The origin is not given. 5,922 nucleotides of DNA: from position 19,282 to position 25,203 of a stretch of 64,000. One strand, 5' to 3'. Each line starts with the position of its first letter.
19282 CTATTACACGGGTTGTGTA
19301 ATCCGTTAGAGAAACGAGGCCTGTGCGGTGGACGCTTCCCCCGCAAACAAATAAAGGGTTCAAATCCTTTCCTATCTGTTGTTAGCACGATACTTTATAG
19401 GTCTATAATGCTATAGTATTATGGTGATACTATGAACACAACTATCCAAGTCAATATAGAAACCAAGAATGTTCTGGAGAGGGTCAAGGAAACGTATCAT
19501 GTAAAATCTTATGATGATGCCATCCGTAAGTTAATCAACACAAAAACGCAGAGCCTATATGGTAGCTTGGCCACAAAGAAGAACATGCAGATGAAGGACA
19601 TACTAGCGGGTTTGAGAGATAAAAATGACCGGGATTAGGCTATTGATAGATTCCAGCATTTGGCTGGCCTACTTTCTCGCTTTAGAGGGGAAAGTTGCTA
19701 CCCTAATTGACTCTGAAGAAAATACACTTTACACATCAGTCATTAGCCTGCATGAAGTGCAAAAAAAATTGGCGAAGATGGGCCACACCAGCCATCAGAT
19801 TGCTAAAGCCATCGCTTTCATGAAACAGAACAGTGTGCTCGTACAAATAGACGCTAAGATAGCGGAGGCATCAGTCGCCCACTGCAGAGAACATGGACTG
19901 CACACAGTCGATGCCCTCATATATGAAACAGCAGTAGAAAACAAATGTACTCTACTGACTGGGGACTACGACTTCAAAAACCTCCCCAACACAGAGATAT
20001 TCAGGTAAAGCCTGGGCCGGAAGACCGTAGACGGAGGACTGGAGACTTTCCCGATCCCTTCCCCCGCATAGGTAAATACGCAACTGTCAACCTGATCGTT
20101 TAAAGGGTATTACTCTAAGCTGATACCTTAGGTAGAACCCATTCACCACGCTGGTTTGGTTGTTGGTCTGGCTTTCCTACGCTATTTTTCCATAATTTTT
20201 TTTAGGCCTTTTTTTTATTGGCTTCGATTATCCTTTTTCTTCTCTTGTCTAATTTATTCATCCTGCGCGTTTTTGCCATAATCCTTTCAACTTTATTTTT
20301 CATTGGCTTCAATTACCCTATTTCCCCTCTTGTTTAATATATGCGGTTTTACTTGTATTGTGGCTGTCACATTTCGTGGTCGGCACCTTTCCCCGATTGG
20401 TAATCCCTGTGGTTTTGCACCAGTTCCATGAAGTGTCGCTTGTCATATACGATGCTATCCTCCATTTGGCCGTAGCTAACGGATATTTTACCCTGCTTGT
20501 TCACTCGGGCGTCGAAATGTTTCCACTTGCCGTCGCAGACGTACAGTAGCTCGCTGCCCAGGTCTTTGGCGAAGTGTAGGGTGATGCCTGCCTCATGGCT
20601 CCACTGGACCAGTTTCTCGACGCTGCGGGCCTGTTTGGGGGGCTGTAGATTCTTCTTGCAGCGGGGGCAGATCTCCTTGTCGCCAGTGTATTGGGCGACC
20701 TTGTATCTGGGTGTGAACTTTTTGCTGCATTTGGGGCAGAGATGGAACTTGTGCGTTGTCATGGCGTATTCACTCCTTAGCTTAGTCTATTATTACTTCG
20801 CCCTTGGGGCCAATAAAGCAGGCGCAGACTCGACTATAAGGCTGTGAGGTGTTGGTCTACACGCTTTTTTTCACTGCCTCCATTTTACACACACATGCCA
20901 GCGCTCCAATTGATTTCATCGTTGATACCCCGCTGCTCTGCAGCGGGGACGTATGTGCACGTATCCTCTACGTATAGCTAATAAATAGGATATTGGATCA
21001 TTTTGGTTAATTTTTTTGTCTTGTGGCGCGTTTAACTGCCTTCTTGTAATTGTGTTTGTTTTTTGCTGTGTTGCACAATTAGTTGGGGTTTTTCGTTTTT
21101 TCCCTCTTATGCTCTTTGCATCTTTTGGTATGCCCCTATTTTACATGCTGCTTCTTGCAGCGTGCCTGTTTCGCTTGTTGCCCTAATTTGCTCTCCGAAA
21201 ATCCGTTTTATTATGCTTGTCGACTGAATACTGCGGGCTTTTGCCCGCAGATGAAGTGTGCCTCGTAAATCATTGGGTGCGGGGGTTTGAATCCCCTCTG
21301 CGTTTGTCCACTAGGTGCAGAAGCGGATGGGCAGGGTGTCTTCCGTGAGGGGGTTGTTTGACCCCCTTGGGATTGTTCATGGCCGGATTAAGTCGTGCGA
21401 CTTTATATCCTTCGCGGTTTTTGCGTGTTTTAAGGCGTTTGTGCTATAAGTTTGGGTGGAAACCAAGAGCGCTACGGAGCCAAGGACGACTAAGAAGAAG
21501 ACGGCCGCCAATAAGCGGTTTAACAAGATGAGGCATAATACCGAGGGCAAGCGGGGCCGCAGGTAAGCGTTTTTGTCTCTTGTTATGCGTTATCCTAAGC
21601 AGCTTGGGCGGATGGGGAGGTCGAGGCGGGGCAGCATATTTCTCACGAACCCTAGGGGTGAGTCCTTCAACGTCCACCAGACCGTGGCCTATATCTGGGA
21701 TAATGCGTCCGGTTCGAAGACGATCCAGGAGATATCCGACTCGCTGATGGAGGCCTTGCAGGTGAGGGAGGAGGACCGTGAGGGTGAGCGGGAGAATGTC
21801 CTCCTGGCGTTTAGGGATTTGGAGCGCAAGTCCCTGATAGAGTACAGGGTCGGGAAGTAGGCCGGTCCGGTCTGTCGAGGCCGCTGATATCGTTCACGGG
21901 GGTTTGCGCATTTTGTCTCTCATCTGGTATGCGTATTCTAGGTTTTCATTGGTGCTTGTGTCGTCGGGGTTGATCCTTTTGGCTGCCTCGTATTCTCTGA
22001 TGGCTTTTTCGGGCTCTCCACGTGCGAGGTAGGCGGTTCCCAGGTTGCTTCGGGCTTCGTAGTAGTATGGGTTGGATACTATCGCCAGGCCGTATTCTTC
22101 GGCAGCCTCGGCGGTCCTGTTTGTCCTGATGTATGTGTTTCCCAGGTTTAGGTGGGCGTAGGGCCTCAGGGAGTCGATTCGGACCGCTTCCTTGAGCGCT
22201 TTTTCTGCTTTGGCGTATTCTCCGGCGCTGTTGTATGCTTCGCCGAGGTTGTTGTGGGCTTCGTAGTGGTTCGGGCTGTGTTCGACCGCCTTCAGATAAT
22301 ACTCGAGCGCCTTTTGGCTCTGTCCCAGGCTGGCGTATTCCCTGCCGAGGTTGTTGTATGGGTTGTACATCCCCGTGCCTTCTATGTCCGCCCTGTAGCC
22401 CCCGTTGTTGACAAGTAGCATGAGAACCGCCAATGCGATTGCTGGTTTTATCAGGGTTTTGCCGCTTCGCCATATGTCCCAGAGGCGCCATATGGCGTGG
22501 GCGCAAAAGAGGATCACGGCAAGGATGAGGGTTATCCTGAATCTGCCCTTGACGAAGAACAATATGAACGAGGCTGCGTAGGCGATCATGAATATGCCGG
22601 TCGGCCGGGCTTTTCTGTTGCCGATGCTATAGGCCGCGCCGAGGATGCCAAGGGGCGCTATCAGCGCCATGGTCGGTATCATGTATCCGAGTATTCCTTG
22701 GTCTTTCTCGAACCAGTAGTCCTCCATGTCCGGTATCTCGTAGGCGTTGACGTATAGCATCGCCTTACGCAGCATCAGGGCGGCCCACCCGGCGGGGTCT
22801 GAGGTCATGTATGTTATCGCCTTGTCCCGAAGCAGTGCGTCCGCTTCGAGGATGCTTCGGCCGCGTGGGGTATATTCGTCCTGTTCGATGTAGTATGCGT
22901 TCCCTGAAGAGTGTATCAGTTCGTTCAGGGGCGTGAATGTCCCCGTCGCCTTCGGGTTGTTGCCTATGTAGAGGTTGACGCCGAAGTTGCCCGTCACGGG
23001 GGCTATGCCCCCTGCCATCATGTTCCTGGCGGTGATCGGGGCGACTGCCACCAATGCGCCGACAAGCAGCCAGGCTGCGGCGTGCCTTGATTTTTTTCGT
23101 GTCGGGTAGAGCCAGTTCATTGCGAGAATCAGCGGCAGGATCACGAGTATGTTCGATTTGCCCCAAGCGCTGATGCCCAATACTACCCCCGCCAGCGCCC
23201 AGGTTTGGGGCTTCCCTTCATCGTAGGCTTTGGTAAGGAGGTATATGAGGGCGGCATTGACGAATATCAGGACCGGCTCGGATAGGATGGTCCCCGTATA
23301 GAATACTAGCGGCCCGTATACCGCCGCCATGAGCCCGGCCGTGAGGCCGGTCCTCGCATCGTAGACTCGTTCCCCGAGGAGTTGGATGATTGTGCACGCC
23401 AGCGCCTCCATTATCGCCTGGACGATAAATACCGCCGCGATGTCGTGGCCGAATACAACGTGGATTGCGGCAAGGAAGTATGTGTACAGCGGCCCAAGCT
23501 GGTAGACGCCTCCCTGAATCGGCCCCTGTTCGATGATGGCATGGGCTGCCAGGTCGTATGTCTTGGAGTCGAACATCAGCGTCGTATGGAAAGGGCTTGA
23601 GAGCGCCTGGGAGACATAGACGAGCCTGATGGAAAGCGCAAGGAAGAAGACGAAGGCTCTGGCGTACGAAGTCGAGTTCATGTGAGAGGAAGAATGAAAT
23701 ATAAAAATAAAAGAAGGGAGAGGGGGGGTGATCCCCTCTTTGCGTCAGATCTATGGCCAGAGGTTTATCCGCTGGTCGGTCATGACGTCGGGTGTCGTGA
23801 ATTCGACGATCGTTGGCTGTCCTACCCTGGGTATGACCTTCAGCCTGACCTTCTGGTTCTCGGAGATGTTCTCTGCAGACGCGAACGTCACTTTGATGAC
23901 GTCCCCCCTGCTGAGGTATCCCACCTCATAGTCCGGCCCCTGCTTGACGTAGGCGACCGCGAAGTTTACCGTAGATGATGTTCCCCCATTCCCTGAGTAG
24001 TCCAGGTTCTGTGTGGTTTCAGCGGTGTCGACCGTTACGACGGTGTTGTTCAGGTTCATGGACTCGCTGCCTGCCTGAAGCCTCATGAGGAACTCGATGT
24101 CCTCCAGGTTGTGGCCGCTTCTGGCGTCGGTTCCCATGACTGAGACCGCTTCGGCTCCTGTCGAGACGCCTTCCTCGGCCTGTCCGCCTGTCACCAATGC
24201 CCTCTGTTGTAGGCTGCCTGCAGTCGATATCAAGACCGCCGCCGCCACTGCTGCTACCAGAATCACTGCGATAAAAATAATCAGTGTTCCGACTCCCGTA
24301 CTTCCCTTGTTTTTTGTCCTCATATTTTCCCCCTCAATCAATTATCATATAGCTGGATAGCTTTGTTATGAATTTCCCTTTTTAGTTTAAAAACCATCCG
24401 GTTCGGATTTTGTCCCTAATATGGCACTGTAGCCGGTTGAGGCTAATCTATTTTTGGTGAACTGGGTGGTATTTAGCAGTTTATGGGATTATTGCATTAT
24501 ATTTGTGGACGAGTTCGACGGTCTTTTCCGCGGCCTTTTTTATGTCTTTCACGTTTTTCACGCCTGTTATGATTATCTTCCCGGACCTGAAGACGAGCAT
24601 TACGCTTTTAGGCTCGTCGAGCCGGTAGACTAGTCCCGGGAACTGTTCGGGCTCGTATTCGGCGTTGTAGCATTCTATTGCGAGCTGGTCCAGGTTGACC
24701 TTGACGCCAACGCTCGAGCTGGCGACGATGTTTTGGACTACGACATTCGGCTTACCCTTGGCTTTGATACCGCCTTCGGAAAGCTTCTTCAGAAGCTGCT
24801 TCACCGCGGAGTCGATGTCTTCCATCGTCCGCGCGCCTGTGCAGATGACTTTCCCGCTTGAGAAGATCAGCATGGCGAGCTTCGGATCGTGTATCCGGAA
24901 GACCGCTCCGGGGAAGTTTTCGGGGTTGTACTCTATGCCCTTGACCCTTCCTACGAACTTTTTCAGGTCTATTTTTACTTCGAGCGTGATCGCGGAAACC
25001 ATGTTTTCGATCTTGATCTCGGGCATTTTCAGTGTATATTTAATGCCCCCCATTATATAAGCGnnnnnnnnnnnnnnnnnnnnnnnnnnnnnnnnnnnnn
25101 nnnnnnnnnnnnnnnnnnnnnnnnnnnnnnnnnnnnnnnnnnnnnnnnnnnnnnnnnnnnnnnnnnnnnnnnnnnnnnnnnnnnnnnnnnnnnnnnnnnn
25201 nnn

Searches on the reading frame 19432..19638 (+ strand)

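Call 68: search_protein_families(library=pfam, proteins=[window:19432-19638:+], max_evalue=0.01)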
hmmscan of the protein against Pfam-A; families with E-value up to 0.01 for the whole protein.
window:19432-19638:+ (68 aa): 1 family
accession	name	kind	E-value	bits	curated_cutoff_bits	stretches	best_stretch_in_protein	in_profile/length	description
PF02697.20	VAPB_antitox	-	0.0092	17.2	27.9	0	4-62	2-65/69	Putative antitoxin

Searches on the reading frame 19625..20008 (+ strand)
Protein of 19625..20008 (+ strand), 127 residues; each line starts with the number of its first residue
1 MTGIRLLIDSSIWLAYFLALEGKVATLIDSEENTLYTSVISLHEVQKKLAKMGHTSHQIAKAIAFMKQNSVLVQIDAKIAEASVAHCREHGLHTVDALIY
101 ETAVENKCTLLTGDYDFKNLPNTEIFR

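Call 68: search_protein_families(library=pfam, proteins=[window:19625-20008:+], max_evalue=0.01)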
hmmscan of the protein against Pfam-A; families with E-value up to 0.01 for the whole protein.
window:19625-20008:+ (127 aa): 3 families
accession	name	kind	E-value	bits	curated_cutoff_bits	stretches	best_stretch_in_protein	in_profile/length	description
PF01850.27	PIN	-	1.4e-15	58.3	23.6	1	7-120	2-117/120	PIN domain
PF18480.7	DUF5615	-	2.9e-05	24.3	23.8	1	83-120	23-61/110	Domain of unknown function (DUF5615)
PF13470.12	PIN_3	-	4.5e-05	24.7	27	1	5-114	1-113/115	PIN domain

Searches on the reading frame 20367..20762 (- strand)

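Call 68: search_protein_families(library=pfam, proteins=[window:20367-20762:-], max_evalue=0.01)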
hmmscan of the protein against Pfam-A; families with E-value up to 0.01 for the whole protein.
window:20367-20762:- (131 aa): 2 families
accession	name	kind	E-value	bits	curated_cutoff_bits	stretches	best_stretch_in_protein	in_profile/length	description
PF18439.7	zf_UBZ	-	0.00033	20.7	25.6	0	29-43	2-16/32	Ubiquitin-Binding Zinc Finger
PF09723.15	Zn_ribbon_8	-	0.0042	17.5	34.4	1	4-39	4-37/41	Zinc ribbon domain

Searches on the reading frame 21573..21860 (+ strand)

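Call 68: search_protein_families(library=pfam, proteins=[window:21573-21860:+], max_evalue=0.01)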
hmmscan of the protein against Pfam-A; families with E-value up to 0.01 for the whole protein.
window:21573-21860:+ (95 aa): 1 family
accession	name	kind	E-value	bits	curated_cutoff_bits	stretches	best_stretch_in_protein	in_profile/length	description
PF05402.18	PqqD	-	0.00033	21.4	23.4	1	28-68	8-49/67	Coenzyme PQQ synthesis protein D (PqqD)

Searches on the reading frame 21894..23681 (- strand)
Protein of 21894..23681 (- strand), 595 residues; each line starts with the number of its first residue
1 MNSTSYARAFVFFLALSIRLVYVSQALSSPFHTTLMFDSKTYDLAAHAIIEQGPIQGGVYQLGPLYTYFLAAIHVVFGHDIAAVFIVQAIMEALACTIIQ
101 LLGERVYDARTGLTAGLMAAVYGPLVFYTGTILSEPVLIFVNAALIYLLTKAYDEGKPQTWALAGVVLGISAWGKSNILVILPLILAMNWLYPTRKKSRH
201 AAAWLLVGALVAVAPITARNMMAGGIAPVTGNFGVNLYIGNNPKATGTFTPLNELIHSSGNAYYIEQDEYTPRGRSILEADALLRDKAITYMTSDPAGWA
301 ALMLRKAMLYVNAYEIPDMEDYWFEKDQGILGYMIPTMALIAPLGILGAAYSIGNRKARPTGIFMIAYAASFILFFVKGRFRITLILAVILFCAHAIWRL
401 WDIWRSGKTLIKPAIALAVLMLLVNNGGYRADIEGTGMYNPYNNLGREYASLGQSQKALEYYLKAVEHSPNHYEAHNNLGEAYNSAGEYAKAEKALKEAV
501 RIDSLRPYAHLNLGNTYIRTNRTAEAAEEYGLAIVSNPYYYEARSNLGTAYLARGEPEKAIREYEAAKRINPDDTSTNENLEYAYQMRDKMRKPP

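Call 68: search_protein_families(library=pfam, proteins=[window:21894-23681:-], max_evalue=0.01)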
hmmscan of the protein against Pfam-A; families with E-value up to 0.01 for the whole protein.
window:21894-23681:- (595 aa): 20 families
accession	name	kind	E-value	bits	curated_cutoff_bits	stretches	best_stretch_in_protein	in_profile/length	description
PF00515.34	TPR_1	-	8.6e-24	82.8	27.8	3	442-472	4-34/34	Tetratricopeptide repeat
PF07719.23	TPR_2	-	2.8e-22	77.4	27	4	442-472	4-34/34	Tetratricopeptide repeat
PF13181.12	TPR_8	-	1.9e-19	68.6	25.7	3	442-472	4-34/34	Tetratricopeptide repeat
PF13432.12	TPR_16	-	1.6e-18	67.2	32.7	2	444-504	2-62/65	Tetratricopeptide repeat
PF13431.12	TPR_17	-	1.1e-17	63.2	24.4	1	461-493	1-33/34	Tetratricopeptide repeat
PF13414.12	TPR_11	-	7.9e-17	61.1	26.8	4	446-483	1-38/42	TPR repeat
PF14559.12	TPR_19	-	1.2e-15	58.1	25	3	452-509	4-61/68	Tetratricopeptide repeat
PF13231.12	PMT_2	-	1.4e-15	58.3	26.1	1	64-215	4-156/160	Dolichyl-phosphate-mannose-protein mannosyltransferase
PF13428.12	TPR_14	-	4.5e-15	55.1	23.5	3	444-481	6-43/44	Tetratricopeptide repeat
PF13424.12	TPR_12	-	3.7e-13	49.9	30.1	2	441-503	5-75/77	Tetratricopeptide repeat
PF13176.12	TPR_7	-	3.6e-12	45.8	27.9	0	545-574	3-32/36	Tetratricopeptide repeat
PF13374.12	TPR_10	-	2.7e-09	37.2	27.5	1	477-502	6-31/42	Tetratricopeptide repeat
PF07721.20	TPR_4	-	4.2e-09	36.6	27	0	543-565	3-25/26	Tetratricopeptide repeat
PF13174.12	TPR_6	-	1.8e-07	31.8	26.3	0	544-573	3-32/33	Tetratricopeptide repeat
PF13371.12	TPR_9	-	9.6e-06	26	35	0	513-575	1-63/73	Tetratricopeptide repeat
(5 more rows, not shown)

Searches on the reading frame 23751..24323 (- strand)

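Call 90: search_protein_families(library=pfam, proteins=[window:23751-24323:-], max_evalue=0.0001)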
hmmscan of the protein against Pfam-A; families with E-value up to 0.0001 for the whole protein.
window:23751-24323:- (190 aa): 1 family
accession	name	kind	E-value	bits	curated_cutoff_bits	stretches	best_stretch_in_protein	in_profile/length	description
PF01917.21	Arch_flagellin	-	1.2e-28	100.9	29.5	1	7-175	1-162/162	Archaebacterial flagellin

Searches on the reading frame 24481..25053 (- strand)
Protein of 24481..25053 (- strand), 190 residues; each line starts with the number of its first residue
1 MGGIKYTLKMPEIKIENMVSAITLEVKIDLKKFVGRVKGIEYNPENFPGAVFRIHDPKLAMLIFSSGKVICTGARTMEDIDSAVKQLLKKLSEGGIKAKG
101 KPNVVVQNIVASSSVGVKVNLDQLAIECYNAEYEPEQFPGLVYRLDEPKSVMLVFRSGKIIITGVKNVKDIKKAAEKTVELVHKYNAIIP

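Call 90: search_protein_families(library=pfam, proteins=[window:24481-25053:-], max_evalue=0.0001)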
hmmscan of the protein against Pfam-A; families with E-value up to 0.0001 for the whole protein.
window:24481-25053:- (190 aa): 1 family
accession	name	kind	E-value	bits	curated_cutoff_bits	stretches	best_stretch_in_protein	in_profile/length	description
PF00352.27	TBP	-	4.4e-59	196.7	22.9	2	104-185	2-85/85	Transcription factor TFIID (or TATA-binding protein, TBP)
